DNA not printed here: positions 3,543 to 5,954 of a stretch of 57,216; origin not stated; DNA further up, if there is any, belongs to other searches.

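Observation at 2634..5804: Translationally coupled Fic + AEP-primase/SF2-helicase pair: candidate two-gene conflict system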

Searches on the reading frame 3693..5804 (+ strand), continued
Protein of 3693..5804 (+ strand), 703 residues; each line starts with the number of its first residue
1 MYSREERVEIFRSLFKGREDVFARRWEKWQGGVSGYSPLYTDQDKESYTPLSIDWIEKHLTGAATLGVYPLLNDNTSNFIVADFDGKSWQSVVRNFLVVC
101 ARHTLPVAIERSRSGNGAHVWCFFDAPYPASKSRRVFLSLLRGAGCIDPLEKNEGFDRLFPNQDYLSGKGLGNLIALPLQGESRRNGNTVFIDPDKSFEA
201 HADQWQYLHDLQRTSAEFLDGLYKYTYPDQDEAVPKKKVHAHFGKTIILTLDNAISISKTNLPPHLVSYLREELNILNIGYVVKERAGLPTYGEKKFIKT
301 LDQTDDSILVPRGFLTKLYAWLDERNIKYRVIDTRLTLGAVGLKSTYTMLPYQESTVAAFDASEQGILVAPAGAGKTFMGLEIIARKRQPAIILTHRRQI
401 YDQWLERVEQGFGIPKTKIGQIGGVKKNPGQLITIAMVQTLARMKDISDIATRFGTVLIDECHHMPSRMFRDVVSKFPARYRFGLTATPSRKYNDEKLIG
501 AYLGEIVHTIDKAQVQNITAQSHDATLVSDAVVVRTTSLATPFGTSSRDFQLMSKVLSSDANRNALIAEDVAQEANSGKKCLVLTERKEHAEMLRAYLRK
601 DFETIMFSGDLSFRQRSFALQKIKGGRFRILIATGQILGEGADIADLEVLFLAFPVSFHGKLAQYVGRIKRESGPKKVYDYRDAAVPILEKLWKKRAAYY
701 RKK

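Call 54: search_dna_similar(query=window:3693-5801:+, collection=plasmids, mode=protein, max_evalue=0.00001, max_rows=25)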
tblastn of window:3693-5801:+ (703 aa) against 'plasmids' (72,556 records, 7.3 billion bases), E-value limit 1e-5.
Records with a match: 282; places in all: 299; records where one place covers at least 80% of the query: 98.
Best place of each record, by identity: <60% 282.
By first word of the organism name: Sinorhizobium 16; Deinococcus 15; Acinetobacter 12; Nostoc 12; Escherichia 11; Rhizobium 8; Klebsiella 8; Bacillus 7; Halobacterium 7; Dinoroseobacter 6; and 105 more.
By predicted mobility (MOB-suite, as given by PLSDB): non-mobilizable 174; conjugative 66; mobilizable 42.
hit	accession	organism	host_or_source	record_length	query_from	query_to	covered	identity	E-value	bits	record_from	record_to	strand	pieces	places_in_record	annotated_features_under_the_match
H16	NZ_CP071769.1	Acinetobacter towneri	porcine,cell culture,feces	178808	2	701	100%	34.2%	1e-100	394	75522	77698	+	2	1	none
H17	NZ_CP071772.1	Acinetobacter towneri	porcine,cell culture,feces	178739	2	701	100%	34.2%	1e-100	394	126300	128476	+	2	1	none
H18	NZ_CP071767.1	Acinetobacter towneri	porcine,cell culture,feces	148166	2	701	100%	34.2%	1e-100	394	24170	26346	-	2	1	none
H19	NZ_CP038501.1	Acinetobacter baumannii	Homo sapiens,blood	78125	2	701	100%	34.0%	3e-115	389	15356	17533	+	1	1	DEAD/DEAH box helicase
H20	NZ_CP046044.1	Acinetobacter towneri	swine,mixed culture,feces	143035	2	701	100%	34.0%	3e-115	389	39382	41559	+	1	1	DEAD/DEAH box helicase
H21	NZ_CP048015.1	Acinetobacter towneri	pig,single cell,feces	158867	2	701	100%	34.0%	3e-115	389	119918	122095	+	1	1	DEAD/DEAH box helicase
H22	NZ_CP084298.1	Acinetobacter baumannii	a feces sample of chicken origin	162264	2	701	100%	34.0%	3e-115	389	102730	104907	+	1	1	DEAD/DEAH box helicase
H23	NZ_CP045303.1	Azotobacter salinestris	cell culture,soil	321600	3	701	99%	33.4%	6e-113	382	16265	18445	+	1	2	DEAD/DEAH box helicase family protein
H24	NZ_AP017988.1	Aminobacter sp. SS-2016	Lotus japoicus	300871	3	701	99%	33.2%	2e-117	395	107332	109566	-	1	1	DEAD/DEAH box helicase family protein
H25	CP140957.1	Sinorhizobium meliloti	Medicago lupulina,whole organism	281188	6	701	99%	33.2%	4e-114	386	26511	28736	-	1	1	DEAD/DEAH box helicase family protein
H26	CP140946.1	Sinorhizobium meliloti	Medicago lupulina,whole organism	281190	6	701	99%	33.2%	4e-114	386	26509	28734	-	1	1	DEAD/DEAH box helicase family protein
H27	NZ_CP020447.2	Paracoccus yeei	Homo sapiens,Urine suprapubic aspirate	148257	1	701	100%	32.9%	4e-113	383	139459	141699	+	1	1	DEAD/DEAH box helicase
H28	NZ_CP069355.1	Microvirga sp. VF16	Vachellia farnesiana,Cell culture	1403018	1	701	100%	32.9%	1e-114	387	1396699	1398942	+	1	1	none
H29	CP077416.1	Acinetobacter junii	cell culture,soil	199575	1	701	100%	32.6%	3e-101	348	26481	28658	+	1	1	record has no annotation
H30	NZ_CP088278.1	Bradyrhizobium barranii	Glycine max cv. AC Glengarry,cell ...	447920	3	701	99%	32.7%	1e-113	384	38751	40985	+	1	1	DEAD/DEAH box helicase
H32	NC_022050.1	Paracoccus aminophilus JCM 7686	-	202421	3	701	99%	32.6%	1e-108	370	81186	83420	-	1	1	DEAD/DEAH box helicase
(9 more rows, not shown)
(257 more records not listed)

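Call 56: get_annotated_region(hit=H19, flank=6000)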
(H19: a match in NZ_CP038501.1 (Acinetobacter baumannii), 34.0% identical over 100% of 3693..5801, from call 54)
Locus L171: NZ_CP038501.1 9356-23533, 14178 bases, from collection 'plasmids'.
description: Acinetobacter baumannii strain CIAT758 plasmid unnamed1, complete sequence
organism: Acinetobacter baumannii (NCBI taxid 470)
taxonomy: Bacteria; Pseudomonadota; Gammaproteobacteria; Moraxellales; Moraxellaceae; Acinetobacter; Acinetobacter baumannii
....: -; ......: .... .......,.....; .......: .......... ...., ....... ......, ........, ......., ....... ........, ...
typing (MOB-suite, as given by PLSDB): non-mobilizable; replicon rep_cluster_1656
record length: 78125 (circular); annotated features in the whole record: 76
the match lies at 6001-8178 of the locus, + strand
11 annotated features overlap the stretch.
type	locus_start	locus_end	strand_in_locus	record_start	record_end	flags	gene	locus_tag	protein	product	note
CDS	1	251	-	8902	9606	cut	-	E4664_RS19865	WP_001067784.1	IS6-like element IS1006 family transposase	GO:0006313 - DNA transposition [Evidence IEA]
CDS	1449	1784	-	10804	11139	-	tnpB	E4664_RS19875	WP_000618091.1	IS66 family insertion sequence element accessory protein TnpB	-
CDS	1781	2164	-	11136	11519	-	-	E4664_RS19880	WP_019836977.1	transposase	GO:0006313 - DNA transposition [Evidence IEA]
CDS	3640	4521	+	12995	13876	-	-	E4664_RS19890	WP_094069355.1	hypothetical protein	-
CDS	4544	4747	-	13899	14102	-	-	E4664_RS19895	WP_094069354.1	hypothetical protein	-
CDS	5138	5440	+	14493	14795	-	-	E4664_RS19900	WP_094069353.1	type II toxin-antitoxin system HigB family toxin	-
CDS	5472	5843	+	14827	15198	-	-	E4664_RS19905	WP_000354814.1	transcriptional regulator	-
CDS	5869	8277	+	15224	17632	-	-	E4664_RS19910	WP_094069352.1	DEAD/DEAH box helicase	-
CDS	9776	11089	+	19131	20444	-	-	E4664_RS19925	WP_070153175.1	AAA family ATPase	-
CDS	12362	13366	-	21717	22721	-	-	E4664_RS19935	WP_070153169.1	SEC-C domain-containing protein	-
CDS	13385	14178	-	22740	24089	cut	-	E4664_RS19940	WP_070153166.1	type II toxin-antitoxin system HipA family toxin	-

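Call 57: get_annotated_region(hit=H24, flank=6000)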
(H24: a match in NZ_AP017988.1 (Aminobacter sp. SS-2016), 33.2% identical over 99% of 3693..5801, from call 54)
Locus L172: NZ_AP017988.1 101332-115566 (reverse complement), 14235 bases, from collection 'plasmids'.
description: Aminobacter sp. SS-2016 strain Y103A plasmid pANY103b, complete sequence
organism: Aminobacter sp. SS-2016 (NCBI taxid 1870862)
taxonomy: Bacteria; Pseudomonadota; Alphaproteobacteria; Hyphomicrobiales; Phyllobacteriaceae; Aminobacter; Aminobacter sp. SS-2016
host: -; source: Lotus japoicus; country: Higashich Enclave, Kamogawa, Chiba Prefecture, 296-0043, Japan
typing (MOB-suite, as given by PLSDB): non-mobilizable; mating-pair formation MPF_T
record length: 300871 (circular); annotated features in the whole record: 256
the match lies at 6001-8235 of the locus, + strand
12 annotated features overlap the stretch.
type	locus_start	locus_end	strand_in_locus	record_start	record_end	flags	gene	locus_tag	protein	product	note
CDS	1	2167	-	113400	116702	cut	traA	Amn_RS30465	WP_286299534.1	Ti-type conjugative transfer relaxase TraA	-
CDS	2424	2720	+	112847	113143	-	-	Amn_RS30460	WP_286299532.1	conjugal transfer protein TraC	-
CDS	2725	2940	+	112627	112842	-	traD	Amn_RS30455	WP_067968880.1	type IV conjugative transfer system coupling protein TraD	-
CDS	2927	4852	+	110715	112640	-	traG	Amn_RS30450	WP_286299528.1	Ti-type conjugative transfer system protein TraG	-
CDS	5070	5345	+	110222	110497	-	-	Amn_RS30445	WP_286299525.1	WGR domain-containing protein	-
CDS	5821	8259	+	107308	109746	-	-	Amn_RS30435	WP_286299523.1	DEAD/DEAH box helicase family protein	-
CDS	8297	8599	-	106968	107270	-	-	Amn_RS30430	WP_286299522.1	DUF736 domain-containing protein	-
CDS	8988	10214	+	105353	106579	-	-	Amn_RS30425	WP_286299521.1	tyrosine-type recombinase/integrase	GO:0015074 - DNA integration [Evidence IEA]; GO:0006310 - DNA recombination [Evidence IEA]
CDS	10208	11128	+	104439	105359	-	-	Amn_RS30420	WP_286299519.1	tyrosine-type recombinase/integrase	GO:0015074 - DNA integration [Evidence IEA]; GO:0006310 - DNA recombination [Evidence IEA]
CDS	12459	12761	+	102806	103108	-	-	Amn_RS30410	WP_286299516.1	DUF736 domain-containing protein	-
CDS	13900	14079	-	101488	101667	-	-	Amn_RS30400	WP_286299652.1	hypothetical protein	-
CDS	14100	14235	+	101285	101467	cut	-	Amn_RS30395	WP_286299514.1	hypothetical protein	-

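Call 58: get_annotated_region(hit=H32, flank=6000)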
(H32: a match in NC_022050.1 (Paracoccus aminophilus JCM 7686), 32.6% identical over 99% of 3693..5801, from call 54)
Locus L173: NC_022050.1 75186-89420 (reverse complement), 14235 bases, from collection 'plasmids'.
description: Paracoccus aminophilus JCM 7686 plasmid pAMI8, complete sequence
organism: Paracoccus aminophilus JCM 7686 (NCBI taxid 1367847)
taxonomy: Bacteria; Pseudomonadota; Alphaproteobacteria; Rhodobacterales; Paracoccaceae; Paracoccus; Paracoccus aminophilus; Paracoccus aminophilus JCM 7686
host: -; source: -; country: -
typing (MOB-suite, as given by PLSDB): conjugative; replicon rep_cluster_607; relaxase MOBP; mating-pair formation MPF_T
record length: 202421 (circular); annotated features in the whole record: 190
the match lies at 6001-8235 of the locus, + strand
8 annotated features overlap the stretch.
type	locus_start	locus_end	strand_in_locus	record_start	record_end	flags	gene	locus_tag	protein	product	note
CDS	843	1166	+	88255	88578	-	-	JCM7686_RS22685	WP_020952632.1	DUF736 domain-containing protein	-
CDS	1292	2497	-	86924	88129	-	chrA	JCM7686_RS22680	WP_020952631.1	chromate efflux transporter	GO:0015703 - chromate transport [Evidence IEA]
CDS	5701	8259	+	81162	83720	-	-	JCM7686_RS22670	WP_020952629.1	DEAD/DEAH box helicase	-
CDS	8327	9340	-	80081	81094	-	-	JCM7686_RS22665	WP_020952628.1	tyrosine-type recombinase/integrase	GO:0015074 - DNA integration [Evidence IEA]; GO:0006310 - DNA recombination [Evidence IEA]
CDS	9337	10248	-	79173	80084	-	-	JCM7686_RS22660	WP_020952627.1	tyrosine-type recombinase/integrase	GO:0015074 - DNA integration [Evidence IEA]; GO:0006310 - DNA recombination [Evidence IEA]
CDS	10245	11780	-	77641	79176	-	-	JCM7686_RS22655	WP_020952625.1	tyrosine-type recombinase/integrase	GO:0015074 - DNA integration [Evidence IEA]; GO:0006310 - DNA recombination [Evidence IEA]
CDS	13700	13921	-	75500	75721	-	-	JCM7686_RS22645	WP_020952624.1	hypothetical protein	-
CDS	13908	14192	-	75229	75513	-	-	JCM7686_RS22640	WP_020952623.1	BrnT family toxin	-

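Call 68: search_protein_families(library=pfam, proteins=[L050:5983-8964:+, L029:5983-9369:+, L108:3888-7154:+, L090:3085-4371:+, L090:2292-3038:+, L005:3192-5657:+, L101:3021-4919:+, L016:2372-5986:+, L021:1682-5896:+, L171:5869-8274:+], max_evalue=0.001)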
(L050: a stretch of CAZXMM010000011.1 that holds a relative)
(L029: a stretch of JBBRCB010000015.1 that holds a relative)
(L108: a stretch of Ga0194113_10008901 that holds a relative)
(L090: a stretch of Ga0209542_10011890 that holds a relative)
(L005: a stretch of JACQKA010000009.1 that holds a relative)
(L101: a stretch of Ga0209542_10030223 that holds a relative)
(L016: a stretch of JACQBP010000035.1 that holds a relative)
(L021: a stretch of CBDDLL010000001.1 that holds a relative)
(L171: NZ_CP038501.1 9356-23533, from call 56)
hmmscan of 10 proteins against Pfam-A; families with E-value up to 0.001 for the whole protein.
L050:5983-8964:+ (994 aa): 7 families
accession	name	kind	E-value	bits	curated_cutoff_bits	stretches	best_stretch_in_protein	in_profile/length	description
PF22548.2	AEP-TOTE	-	2.1e-87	293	27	1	8-236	2-229/230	TOTE conflict system, Archaeo-Eukaryotic Primase domain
PF04851.21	ResIII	-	1.4e-32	113.3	22.5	1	358-504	3-164/164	Type III restriction enzyme, res subunit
PF00270.35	DEAD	-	6.1e-17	62.3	26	1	361-506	2-164/167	DEAD/DEAH box helicase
PF00271.37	Helicase_C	-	6.7e-10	39.6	23.5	1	575-676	9-109/110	Helicase conserved C-terminal domain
PF18766.7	SWI2_SNF2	-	1.5e-09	38.3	26.7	1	366-507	9-160/221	SWI2/SNF2 ATPase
PF00176.29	SNF2-rel_dom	-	7.2e-06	25.7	24.9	1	378-504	22-165/290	SNF2-related domain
PF13401.12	AAA_22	-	8.3e-05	23.3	27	1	372-485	4-103/130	AAA domain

L029:5983-9369:+ (1129 aa): 6 families
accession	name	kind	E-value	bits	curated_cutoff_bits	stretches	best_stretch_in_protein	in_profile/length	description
PF22548.2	AEP-TOTE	-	3.2e-83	279.3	27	1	7-241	1-229/230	TOTE conflict system, Archaeo-Eukaryotic Primase domain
PF04851.21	ResIII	-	1.7e-30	106.6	22.5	1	368-511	3-164/164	Type III restriction enzyme, res subunit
PF00270.35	DEAD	-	3.3e-15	56.6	26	1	371-512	2-162/167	DEAD/DEAH box helicase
PF00271.37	Helicase_C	-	6.1e-11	43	23.5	1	584-685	10-109/110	Helicase conserved C-terminal domain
PF18766.7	SWI2_SNF2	-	3.6e-07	30.5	26.7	1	378-516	15-162/221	SWI2/SNF2 ATPase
PF00176.29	SNF2-rel_dom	-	8.4e-07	28.8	24.9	1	383-517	17-171/290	SNF2-related domain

L108:3888-7154:+ (1089 aa): 6 families
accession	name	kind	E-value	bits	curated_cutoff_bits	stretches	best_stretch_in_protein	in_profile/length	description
PF22548.2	AEP-TOTE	-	5.7e-93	311.2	27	1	375-606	1-228/230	TOTE conflict system, Archaeo-Eukaryotic Primase domain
PF04851.21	ResIII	-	1.3e-30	106.9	22.5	1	726-870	2-164/164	Type III restriction enzyme, res subunit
PF00271.37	Helicase_C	-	1.8e-11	44.7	23.5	1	949-1043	12-106/110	Helicase conserved C-terminal domain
PF00270.35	DEAD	-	5.1e-10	39.8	26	1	730-873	2-165/167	DEAD/DEAH box helicase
PF13401.12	AAA_22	-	2.6e-05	25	27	1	741-858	4-110/130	AAA domain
PF00176.29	SNF2-rel_dom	-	5.9e-05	22.7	24.9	1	741-871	16-166/290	SNF2-related domain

L090:3085-4371:+ (429 aa): 1 family
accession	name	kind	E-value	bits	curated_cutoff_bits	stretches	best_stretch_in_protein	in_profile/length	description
PF01566.24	Nramp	-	1.1e-83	281.7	29.8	1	36-403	1-357/357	Natural resistance-associated macrophage protein-like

L090:2292-3038:+ (249 aa): 1 family
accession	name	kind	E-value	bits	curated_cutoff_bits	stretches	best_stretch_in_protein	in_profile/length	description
PF02535.28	Zip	-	1.2e-42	146.8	35.1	2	92-244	165-322/323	ZIP Zinc transporter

L005:3192-5657:+ (822 aa): 8 families
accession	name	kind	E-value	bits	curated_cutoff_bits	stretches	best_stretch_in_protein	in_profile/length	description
PF00176.29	SNF2-rel_dom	-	1.2e-48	166.2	24.9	1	273-528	20-282/290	SNF2-related domain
PF00271.37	Helicase_C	-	1.4e-26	93.3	23.5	1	551-658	3-110/110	Helicase conserved C-terminal domain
PF04851.21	ResIII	-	1.8e-12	47.9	22.5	1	258-405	6-163/164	Type III restriction enzyme, res subunit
PF00270.35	DEAD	-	1.2e-06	28.8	26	1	258-410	2-165/167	DEAD/DEAH box helicase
PF18766.7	SWI2_SNF2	-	6.7e-05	23.1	26.7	1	278-409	26-160/221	SWI2/SNF2 ATPase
PF13173.12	AAA_14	-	0.0001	22.8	27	0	360-405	53-100/129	AAA domain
PF04434.22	SWIM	-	0.00013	21.9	19.6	1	105-137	5-36/38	SWIM zinc finger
PF16203.11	ERCC3_RAD25_C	-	0.00029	20.7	27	1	559-674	57-173/248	ERCC3/RAD25/XPB C-terminal helicase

L101:3021-4919:+ (633 aa): 5 families
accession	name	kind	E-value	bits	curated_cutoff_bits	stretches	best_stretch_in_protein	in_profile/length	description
PF00270.35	DEAD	-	6.1e-27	94.8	26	1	15-177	1-165/167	DEAD/DEAH box helicase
PF00271.37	Helicase_C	-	5.9e-26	91.3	23.5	1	213-319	4-110/110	Helicase conserved C-terminal domain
PF00570.28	HRDC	-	4.5e-21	75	23.8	1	433-499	2-68/68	HRDC domain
PF16124.10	RecQ_Zn_bind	-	8.2e-17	62.1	25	1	330-393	1-66/66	RecQ zinc-binding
PF14493.12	HTH_40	-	2.2e-14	53.9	27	1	534-623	1-89/89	Helix-turn-helix domain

L016:2372-5986:+ (1205 aa): 0 families

L021:1682-5896:+ (1405 aa): 0 families

L171:5869-8274:+ (802 aa): 6 families
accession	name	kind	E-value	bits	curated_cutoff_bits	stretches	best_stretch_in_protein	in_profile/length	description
PF22548.2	AEP-TOTE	-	1.2e-98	329.8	27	1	49-277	1-229/230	TOTE conflict system, Archaeo-Eukaryotic Primase domain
PF04851.21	ResIII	-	3.2e-27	95.9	22.5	1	420-564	2-164/164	Type III restriction enzyme, res subunit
PF00270.35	DEAD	-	2.7e-15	57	26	1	424-564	2-162/167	DEAD/DEAH box helicase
PF00176.29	SNF2-rel_dom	-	2.5e-07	30.5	24.9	1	438-565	19-166/290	SNF2-related domain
PF00271.37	Helicase_C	-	6.5e-07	30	23.5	1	641-737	11-108/110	Helicase conserved C-terminal domain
PF01896.25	DNA_primase_S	-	3.8e-05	24.5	26.8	1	149-242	26-153/163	DNA primase small subunit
